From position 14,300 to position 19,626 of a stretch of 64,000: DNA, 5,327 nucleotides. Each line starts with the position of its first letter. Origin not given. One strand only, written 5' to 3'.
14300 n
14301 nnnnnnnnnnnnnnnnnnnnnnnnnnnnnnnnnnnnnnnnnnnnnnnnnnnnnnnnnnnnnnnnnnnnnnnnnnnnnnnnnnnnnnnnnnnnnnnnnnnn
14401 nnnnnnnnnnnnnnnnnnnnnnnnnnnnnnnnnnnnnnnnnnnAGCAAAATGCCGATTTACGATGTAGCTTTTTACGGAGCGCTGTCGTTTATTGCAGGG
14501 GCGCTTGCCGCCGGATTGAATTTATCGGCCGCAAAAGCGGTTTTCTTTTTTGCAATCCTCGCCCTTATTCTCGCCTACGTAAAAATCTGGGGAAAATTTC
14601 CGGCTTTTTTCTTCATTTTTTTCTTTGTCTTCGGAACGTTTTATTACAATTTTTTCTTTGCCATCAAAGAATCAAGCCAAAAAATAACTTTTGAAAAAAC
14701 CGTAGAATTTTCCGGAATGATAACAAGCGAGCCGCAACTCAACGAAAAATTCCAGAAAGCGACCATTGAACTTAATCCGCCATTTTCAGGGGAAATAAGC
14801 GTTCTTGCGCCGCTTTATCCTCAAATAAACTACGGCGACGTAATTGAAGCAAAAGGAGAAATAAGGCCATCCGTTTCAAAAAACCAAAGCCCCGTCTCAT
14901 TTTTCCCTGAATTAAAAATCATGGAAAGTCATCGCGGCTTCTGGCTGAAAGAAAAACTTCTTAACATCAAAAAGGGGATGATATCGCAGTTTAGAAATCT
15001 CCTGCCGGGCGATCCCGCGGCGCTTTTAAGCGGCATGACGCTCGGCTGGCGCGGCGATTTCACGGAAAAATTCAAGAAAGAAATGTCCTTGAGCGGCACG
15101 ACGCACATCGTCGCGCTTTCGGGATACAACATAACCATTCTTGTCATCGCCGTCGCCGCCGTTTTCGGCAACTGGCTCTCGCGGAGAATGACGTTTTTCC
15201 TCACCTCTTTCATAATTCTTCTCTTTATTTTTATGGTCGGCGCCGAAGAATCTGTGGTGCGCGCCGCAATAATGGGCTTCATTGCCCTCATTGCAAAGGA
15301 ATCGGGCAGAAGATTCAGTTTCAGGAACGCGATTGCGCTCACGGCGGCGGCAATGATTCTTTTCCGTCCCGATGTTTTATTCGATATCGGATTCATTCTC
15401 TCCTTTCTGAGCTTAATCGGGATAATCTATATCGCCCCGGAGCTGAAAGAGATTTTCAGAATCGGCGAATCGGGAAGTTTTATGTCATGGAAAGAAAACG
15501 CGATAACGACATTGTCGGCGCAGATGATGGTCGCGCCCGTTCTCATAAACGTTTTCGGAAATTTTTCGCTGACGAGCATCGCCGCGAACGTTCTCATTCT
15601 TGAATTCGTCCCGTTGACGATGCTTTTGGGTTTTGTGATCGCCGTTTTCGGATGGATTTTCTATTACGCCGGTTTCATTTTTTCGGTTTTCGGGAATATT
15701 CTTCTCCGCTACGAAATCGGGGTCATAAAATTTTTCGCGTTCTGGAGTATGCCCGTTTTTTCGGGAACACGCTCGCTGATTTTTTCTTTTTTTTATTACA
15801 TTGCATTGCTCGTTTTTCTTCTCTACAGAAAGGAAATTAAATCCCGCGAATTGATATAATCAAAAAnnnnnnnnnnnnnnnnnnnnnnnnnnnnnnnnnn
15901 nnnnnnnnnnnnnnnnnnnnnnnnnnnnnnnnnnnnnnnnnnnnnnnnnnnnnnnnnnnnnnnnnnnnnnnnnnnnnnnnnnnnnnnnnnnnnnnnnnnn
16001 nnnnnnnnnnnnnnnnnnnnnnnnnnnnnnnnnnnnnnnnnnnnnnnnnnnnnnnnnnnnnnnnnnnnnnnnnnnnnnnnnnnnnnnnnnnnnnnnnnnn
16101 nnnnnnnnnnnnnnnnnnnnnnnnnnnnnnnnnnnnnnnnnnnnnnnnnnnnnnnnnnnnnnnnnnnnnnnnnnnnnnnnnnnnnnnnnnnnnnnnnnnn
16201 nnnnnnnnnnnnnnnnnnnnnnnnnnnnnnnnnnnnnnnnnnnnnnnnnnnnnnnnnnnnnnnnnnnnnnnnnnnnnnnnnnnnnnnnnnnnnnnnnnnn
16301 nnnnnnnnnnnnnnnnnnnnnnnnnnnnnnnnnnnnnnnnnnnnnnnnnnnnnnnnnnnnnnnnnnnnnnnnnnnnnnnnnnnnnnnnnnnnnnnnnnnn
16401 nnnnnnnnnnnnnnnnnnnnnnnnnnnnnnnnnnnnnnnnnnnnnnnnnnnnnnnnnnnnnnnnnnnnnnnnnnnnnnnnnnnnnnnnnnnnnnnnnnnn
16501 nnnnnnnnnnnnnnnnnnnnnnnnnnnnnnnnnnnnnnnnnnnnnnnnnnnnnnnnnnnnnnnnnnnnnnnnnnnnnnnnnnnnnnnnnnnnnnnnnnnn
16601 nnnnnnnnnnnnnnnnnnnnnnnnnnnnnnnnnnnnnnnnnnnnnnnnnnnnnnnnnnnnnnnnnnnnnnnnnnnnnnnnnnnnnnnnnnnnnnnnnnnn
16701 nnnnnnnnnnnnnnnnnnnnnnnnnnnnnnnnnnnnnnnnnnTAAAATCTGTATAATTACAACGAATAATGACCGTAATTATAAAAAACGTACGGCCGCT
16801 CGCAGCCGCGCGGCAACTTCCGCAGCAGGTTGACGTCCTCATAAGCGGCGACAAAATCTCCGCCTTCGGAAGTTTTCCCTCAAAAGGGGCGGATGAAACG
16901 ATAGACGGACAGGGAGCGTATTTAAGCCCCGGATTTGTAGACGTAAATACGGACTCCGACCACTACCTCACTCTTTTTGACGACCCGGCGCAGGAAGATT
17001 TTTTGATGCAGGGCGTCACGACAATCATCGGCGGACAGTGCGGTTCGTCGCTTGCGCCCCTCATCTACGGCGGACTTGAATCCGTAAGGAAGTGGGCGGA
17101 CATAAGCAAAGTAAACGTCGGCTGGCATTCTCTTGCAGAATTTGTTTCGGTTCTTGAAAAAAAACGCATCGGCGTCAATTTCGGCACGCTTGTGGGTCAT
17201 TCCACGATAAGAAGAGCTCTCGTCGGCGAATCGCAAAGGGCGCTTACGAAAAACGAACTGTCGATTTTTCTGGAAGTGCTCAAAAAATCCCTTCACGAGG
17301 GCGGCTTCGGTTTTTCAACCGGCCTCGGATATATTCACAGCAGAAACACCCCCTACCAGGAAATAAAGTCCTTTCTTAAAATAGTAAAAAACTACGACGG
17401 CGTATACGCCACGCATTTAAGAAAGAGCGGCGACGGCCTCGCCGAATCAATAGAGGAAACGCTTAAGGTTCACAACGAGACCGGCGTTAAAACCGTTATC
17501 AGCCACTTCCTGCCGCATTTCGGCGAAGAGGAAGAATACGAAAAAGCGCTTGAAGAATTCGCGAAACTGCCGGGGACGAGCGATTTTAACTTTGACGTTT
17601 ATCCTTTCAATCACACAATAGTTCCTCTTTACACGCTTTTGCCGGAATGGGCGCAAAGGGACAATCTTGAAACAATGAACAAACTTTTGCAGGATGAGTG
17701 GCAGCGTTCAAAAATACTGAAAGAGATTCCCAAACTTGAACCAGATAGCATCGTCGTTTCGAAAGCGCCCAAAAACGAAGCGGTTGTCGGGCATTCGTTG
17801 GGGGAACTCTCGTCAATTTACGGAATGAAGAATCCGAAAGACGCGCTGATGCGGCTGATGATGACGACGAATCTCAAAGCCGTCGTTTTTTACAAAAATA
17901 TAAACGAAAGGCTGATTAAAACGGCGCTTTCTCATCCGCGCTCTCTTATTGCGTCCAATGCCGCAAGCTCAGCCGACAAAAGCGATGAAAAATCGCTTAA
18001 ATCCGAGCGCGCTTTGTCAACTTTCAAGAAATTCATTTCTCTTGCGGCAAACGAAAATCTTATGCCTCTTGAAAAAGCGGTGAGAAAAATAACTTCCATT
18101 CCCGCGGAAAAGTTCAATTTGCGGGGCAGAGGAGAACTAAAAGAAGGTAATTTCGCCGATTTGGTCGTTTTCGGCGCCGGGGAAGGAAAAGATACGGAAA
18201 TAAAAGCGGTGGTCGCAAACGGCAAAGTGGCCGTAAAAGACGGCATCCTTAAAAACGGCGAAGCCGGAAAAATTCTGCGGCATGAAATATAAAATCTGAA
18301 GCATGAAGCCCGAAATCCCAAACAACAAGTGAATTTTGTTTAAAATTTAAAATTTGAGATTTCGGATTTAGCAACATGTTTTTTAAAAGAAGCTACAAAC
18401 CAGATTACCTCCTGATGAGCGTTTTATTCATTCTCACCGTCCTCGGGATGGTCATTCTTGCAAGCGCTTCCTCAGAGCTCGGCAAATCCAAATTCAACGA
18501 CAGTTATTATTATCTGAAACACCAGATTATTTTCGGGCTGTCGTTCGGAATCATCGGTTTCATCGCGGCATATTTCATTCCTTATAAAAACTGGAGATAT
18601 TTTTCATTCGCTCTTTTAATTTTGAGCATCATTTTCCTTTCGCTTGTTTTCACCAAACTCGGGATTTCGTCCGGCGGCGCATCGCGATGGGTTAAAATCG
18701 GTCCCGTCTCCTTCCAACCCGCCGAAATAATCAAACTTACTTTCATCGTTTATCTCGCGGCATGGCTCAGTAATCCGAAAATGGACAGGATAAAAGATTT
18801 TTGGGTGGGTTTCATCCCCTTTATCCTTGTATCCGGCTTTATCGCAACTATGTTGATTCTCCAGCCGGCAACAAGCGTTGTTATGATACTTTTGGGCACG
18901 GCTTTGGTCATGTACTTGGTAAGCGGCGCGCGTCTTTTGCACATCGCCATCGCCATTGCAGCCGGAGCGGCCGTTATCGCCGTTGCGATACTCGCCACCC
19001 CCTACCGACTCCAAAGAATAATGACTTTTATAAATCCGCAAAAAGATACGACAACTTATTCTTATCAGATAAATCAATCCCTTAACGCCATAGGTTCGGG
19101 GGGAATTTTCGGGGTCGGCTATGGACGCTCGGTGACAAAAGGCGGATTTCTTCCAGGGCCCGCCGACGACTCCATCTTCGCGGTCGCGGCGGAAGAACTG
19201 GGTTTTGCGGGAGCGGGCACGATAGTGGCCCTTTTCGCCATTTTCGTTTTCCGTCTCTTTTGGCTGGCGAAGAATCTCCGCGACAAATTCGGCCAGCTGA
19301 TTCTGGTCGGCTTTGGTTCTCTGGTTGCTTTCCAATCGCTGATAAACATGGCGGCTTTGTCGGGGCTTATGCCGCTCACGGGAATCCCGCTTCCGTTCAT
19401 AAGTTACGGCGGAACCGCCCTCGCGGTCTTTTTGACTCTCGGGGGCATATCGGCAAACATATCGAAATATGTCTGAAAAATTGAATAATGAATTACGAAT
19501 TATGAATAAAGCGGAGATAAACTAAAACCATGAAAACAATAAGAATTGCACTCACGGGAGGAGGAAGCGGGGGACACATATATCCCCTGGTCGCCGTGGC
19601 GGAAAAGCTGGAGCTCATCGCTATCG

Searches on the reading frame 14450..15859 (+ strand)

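Call 76: search_protein_families(library=pfam, proteins=[window:14450-15859:+], max_evalue=0.001)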
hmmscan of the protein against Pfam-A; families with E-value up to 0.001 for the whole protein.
window:14450-15859:+ (469 aa): 2 families
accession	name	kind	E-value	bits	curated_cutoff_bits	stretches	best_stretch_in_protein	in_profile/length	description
PF03772.21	Competence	-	2.5e-44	152.1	23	1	196-460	1-267/270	Competence protein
PF13567.11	DUF4131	-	6.9e-09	36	31.6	1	25-140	5-132/165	Domain of unknown function (DUF4131)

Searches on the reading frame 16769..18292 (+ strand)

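Call 76: search_protein_families(library=pfam, proteins=[window:16769-18292:+], max_evalue=0.001)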
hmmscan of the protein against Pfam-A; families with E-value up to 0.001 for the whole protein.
window:16769-18292:+ (507 aa): 2 families
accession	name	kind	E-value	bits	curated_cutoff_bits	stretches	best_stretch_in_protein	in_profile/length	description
PF07969.17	Amidohydro_3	-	2.6e-10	40.8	29.7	1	428-487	403-470/472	Amidohydrolase family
PF01979.26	Amidohydro_1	-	4.8e-07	29.8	25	1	417-487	267-344/345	Amidohydrolase family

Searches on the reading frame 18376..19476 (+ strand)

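Call 76: search_protein_families(library=pfam, proteins=[window:18376-19476:+], max_evalue=0.001)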
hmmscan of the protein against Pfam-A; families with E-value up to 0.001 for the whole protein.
window:18376-19476:+ (366 aa): 1 family
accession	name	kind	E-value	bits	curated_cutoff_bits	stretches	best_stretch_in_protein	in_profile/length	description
PF01098.24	FTSW_RODA_SPOVE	-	9.1e-88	295.1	26.4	1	12-365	3-353/356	Cell cycle protein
